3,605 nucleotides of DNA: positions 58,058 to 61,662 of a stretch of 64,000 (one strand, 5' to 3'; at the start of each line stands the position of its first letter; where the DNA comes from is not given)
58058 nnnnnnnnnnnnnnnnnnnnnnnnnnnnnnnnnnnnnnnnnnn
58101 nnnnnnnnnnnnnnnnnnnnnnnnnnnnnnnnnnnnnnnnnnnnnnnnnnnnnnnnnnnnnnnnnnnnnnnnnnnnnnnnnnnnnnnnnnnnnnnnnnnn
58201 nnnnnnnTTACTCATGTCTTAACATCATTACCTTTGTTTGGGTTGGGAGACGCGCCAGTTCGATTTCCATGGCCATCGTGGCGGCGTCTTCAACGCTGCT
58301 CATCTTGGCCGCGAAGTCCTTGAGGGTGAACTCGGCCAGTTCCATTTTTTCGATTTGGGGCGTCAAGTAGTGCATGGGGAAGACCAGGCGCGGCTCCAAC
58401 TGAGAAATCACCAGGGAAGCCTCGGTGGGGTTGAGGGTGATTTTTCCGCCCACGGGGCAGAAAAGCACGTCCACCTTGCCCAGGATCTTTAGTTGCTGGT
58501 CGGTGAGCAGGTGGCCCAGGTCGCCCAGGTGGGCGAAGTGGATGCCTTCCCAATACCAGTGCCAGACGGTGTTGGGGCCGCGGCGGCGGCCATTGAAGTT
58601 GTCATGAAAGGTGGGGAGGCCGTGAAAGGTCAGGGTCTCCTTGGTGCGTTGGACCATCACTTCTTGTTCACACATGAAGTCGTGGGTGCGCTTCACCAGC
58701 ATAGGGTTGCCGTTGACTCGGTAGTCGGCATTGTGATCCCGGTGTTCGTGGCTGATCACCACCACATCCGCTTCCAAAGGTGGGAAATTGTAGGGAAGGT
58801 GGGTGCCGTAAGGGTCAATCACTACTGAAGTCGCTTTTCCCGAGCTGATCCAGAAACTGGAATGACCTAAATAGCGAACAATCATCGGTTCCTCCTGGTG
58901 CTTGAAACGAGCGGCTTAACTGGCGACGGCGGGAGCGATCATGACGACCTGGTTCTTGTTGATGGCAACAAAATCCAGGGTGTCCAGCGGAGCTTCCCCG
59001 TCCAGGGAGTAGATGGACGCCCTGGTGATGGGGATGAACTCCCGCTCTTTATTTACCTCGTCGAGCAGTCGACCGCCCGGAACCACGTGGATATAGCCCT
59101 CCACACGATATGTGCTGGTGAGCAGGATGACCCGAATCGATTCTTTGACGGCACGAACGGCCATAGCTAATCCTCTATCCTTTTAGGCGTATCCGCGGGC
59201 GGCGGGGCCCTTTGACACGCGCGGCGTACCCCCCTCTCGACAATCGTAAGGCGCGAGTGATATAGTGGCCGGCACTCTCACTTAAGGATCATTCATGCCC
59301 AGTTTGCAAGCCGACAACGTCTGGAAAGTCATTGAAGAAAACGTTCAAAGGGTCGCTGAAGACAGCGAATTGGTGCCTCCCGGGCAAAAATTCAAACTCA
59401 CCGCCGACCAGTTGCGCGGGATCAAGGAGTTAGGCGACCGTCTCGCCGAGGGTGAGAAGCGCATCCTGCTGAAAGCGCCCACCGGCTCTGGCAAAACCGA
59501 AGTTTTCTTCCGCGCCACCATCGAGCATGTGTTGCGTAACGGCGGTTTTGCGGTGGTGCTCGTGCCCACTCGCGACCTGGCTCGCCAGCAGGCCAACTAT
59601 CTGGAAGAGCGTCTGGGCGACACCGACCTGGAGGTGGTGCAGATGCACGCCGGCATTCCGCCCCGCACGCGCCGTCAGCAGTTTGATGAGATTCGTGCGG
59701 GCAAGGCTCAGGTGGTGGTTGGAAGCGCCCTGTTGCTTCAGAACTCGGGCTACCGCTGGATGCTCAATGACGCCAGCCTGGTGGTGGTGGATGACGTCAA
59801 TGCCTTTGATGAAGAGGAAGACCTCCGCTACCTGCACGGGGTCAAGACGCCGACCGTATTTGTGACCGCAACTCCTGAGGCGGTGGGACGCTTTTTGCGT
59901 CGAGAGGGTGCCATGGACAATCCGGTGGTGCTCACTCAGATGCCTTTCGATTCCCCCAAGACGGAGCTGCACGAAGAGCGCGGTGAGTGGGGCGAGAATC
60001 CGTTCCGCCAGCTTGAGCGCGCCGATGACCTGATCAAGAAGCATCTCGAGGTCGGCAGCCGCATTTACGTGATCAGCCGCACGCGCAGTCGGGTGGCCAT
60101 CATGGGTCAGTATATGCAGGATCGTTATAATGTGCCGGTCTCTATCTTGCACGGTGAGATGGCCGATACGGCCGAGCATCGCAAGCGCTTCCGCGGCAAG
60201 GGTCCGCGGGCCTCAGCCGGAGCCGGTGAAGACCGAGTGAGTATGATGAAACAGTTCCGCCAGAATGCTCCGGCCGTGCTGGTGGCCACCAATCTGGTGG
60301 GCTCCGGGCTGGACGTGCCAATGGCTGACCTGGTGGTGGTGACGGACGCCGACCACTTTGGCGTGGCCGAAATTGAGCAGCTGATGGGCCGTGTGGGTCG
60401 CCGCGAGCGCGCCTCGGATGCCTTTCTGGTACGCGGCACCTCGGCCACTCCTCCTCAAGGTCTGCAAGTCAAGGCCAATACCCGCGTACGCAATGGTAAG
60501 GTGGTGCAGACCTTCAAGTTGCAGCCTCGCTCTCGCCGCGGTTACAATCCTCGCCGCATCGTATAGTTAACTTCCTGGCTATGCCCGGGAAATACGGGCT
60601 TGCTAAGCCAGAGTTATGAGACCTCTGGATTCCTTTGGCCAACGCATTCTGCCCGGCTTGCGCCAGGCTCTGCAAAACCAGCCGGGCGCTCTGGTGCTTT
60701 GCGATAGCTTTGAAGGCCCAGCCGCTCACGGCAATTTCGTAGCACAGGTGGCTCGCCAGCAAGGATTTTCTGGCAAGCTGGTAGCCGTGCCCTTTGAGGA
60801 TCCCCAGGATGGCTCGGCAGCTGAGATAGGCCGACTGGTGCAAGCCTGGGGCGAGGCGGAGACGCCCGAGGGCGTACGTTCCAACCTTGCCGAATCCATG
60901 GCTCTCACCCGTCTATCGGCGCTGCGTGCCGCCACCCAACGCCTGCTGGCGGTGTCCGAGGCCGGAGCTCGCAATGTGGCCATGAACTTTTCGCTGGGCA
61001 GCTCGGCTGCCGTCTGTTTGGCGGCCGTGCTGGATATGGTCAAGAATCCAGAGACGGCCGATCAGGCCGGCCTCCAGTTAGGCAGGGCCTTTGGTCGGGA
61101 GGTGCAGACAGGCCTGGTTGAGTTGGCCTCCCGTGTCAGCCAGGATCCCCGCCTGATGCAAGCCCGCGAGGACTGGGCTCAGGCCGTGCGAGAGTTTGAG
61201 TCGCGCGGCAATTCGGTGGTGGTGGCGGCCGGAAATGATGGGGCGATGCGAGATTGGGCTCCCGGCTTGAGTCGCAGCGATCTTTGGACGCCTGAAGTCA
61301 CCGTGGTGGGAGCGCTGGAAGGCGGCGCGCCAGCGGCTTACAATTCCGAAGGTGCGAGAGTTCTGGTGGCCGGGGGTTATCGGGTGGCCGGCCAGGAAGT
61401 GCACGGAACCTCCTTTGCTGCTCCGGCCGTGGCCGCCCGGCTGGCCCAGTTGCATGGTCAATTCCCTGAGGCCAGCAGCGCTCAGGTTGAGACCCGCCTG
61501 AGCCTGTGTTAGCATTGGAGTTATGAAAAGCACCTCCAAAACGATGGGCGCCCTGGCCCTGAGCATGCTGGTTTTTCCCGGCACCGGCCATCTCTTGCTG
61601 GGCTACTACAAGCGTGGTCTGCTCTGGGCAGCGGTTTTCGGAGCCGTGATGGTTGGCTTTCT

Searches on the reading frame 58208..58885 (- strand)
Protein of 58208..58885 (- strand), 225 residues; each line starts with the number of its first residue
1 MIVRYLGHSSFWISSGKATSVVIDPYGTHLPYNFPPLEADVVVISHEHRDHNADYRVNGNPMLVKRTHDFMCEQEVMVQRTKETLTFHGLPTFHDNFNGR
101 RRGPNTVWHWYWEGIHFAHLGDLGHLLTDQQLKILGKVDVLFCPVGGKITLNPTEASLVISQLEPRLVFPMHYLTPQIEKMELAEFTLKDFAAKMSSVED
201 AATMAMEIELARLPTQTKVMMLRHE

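Call 90: search_protein_families(library=pfam, proteins=[window:58208-58885:-], max_evalue=0.001)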
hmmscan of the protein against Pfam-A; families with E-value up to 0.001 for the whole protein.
window:58208-58885:- (225 aa): 2 families
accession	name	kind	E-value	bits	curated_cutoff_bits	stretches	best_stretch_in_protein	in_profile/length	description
PF13483.12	Lactamase_B_3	-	2.4e-44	151.6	24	1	3-172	2-160/160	Beta-lactamase superfamily domain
PF12706.13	Lactamase_B_2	-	6.5e-10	39.4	27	1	39-173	31-200/200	Beta-lactamase superfamily domain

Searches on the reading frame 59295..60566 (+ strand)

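Call 89: search_protein_families(library=pfam, proteins=[window:59295-60566:+], max_evalue=0.001)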
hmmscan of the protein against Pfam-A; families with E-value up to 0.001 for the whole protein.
window:59295-60566:+ (423 aa): 4 families
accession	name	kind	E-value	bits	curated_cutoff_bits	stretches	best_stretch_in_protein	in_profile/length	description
PF00270.35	DEAD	-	2.4e-23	83.1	26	1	52-195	13-161/167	DEAD/DEAH box helicase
PF00271.37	Helicase_C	-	1e-22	80.9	23.5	1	243-370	6-109/110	Helicase conserved C-terminal domain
PF04851.21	ResIII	-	7.9e-11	42.6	22.5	1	33-173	2-139/164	Type III restriction enzyme, res subunit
PF22590.2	Cas3-like_C_2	-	3.4e-06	27.7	27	0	267-372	15-106/106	CRISPR-associated nuclease/helicase Cas3, C-terminal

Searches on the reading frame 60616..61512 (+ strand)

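Call 90: search_protein_families(library=pfam, proteins=[window:60616-61512:+], max_evalue=0.001)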
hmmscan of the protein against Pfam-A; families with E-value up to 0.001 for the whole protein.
window:60616-61512:+ (298 aa): 1 family
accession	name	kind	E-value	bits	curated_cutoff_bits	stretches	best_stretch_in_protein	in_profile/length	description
PF00082.27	Peptidase_S8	-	7.4e-08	32.5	21.8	1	184-293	127-267/288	Subtilase family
